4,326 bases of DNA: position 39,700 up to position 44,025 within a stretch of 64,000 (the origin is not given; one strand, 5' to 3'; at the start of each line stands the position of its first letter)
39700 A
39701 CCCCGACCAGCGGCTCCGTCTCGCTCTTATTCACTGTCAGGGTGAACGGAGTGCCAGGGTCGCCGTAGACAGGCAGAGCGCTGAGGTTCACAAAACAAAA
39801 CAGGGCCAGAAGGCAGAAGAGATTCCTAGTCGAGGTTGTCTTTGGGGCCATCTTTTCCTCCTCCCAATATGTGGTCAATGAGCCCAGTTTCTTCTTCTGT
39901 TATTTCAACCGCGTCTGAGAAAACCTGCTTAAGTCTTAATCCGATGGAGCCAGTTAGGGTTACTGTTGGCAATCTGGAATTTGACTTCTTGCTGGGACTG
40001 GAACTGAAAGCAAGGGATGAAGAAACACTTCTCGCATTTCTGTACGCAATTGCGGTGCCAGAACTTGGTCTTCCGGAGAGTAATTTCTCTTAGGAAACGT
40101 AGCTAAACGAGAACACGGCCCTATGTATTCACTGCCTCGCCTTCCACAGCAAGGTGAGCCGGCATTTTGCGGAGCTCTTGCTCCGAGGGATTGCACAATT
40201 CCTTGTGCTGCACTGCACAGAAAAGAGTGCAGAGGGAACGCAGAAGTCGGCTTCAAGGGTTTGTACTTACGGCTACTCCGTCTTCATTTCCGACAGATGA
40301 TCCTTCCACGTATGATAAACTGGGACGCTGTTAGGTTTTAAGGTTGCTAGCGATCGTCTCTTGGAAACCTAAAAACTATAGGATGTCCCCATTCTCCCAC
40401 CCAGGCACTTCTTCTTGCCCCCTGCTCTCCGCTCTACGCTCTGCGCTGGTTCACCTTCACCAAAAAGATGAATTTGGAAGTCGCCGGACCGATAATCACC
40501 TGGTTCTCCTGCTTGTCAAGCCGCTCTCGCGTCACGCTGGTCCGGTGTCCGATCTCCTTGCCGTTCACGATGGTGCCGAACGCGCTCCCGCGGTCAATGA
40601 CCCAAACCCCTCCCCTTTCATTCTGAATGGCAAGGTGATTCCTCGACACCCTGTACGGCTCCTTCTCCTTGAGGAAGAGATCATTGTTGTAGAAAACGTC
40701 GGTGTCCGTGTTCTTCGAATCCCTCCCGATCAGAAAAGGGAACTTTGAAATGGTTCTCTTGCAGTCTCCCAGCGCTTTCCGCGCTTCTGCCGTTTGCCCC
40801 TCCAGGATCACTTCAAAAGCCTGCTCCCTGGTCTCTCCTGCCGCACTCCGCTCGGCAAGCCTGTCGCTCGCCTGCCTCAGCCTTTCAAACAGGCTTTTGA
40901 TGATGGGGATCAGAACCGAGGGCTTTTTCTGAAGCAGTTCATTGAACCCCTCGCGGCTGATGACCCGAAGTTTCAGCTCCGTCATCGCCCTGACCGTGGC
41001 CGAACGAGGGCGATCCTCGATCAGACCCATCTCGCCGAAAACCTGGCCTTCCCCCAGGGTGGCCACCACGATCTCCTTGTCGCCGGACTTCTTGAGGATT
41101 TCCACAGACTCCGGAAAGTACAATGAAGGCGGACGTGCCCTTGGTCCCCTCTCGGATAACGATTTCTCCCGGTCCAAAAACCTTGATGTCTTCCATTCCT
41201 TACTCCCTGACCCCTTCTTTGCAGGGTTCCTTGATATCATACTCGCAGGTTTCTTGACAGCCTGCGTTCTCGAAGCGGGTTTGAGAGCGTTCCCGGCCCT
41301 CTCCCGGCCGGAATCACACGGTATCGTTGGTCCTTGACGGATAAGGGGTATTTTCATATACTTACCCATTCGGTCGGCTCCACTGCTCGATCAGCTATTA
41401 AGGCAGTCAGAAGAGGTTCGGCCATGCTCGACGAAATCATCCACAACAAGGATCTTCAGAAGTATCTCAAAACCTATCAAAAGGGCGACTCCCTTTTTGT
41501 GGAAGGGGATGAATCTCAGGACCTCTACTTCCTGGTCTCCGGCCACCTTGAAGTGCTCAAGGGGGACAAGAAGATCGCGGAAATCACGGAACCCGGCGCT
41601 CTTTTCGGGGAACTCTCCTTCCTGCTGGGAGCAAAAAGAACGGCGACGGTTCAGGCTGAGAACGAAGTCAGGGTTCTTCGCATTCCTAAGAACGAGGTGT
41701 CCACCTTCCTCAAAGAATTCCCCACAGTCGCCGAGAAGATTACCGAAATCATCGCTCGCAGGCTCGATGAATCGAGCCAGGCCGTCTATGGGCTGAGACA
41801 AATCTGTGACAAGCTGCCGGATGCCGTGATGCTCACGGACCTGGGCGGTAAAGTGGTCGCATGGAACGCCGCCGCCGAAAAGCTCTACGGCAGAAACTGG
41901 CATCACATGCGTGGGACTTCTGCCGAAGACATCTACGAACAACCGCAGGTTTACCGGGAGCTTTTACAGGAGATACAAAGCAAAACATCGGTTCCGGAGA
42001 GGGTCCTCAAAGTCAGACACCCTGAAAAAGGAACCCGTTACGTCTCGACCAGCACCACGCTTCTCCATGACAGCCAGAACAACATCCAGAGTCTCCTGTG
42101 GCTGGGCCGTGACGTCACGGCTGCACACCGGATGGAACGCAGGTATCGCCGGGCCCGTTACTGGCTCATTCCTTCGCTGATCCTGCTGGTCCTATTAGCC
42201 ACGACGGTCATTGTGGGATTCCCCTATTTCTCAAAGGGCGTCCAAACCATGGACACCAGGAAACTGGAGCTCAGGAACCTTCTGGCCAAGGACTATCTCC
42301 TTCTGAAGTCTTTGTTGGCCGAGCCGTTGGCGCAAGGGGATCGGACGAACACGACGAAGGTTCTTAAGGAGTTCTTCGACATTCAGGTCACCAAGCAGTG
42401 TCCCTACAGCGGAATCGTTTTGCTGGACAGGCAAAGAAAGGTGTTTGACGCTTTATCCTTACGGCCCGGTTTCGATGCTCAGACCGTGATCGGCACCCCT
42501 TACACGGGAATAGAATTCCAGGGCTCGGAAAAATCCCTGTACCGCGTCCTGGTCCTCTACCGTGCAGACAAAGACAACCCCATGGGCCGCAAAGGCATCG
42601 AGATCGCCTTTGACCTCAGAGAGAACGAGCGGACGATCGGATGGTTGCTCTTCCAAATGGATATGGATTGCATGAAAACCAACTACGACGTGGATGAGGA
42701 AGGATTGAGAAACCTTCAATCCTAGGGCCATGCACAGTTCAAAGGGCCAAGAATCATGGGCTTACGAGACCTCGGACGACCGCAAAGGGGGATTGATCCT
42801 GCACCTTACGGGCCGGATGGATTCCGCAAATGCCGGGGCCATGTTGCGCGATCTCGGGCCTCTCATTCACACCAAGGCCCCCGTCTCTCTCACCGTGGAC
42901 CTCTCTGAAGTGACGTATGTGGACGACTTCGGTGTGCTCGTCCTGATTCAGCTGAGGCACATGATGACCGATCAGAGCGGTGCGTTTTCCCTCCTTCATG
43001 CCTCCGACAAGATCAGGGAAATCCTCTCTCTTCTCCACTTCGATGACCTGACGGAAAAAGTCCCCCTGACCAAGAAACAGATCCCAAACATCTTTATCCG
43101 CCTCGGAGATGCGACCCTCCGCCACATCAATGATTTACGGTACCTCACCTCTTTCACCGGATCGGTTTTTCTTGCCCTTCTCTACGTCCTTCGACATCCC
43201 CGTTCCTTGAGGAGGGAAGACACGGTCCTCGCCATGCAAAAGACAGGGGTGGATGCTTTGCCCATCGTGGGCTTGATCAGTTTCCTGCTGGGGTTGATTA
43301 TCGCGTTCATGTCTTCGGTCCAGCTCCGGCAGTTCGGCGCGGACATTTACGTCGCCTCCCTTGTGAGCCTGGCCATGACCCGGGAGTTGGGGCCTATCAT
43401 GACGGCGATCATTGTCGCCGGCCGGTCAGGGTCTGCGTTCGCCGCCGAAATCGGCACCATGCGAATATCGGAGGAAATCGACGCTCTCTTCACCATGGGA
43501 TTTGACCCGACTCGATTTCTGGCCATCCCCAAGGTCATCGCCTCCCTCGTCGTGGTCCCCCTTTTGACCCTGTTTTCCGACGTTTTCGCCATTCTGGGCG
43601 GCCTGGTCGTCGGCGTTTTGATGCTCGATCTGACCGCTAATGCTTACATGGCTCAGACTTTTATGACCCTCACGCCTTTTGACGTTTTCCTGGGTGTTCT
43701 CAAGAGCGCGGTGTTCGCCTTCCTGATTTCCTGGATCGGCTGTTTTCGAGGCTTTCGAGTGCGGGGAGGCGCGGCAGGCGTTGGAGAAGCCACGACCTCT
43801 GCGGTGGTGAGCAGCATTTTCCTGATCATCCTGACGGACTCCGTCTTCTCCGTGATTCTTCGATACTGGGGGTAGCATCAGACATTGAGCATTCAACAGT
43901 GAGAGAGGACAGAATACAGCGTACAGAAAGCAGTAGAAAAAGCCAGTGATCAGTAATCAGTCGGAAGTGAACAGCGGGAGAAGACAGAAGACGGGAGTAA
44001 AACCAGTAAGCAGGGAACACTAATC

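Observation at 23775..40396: Conserved 56-75 bp hairpin element upstream of the RHS gene and at three cassette boundaries, fused to the same RHS codon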

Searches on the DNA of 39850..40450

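Call 51: search_rna_families(source=window, start=39850, end=40450, threshold=evalue, max_evalue=10)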
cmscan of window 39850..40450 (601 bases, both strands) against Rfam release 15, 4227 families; matches with E-value up to 10: 1.
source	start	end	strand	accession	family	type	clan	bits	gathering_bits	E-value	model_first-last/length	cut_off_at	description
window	39931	40042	+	RF02617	SSRC10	Gene; sRNA;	-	13.3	56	8.7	1-113/113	no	Streptococcus sRNA 10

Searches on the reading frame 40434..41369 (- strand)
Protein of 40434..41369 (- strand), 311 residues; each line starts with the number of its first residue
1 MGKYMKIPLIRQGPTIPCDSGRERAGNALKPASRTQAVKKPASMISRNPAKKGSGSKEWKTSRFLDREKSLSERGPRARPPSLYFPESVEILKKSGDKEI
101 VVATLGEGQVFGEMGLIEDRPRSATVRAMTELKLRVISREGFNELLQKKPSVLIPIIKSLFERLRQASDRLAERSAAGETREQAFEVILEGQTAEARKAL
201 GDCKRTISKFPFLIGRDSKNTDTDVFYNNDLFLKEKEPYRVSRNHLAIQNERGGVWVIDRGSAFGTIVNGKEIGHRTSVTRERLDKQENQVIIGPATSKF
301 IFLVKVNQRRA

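Call 16: search_protein_families(library=pfam, proteins=[window:40434-41369:-], max_evalue=0.01)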
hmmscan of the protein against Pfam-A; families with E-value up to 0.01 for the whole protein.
window:40434-41369:- (311 aa): 2 families
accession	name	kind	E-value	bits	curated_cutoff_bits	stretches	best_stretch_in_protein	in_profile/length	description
PF00027.35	cNMP_binding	-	5.8e-14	52.3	27.5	1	89-148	28-88/89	Cyclic nucleotide-binding domain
PF00498.31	FHA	-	3.3e-09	37.5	20.7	1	213-277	2-54/67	FHA domain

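Call 17: find_encoding_contigs(protein=window:40434-41369:-, flank=10000, max_places=10)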
Protein window:40434-41369:- (311 aa): no gene with exactly this product is on record in the collection.

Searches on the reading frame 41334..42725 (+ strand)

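Call 45: search_protein_families(library=pfam, proteins=[window:41334-42725:+], max_evalue=0.01)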
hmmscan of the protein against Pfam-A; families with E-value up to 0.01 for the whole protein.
window:41334-42725:+ (463 aa): 5 families
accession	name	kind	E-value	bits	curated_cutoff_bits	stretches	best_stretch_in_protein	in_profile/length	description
PF00027.35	cNMP_binding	-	7.9e-20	71.1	27.5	1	46-128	2-88/89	Cyclic nucleotide-binding domain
PF08448.16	PAS_4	-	4.2e-11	43.5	23.1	1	159-266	2-110/110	PAS fold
PF00989.32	PAS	-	1.4e-10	41.6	22.6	1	154-261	3-113/113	PAS fold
PF13426.13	PAS_9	-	3.3e-07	31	27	1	162-263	1-103/103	PAS domain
PF13188.13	PAS_8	-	5.8e-05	23.3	21.8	1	154-205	3-51/65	PAS domain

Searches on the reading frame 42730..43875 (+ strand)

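Call 16: search_protein_families(library=pfam, proteins=[window:42730-43875:+], max_evalue=0.01)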
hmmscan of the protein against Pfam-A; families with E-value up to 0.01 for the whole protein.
window:42730-43875:+ (381 aa): 3 families
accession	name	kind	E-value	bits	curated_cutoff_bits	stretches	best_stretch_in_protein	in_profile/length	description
PF02405.21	MlaE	-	1.1e-77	260.8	22.5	1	168-376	4-212/212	Permease MlaE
PF01740.26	STAS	-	4.9e-12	46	22.6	1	19-108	8-97/106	STAS domain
PF13466.11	STAS_2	-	1.9e-10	41.2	29.2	1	24-103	1-78/80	STAS domain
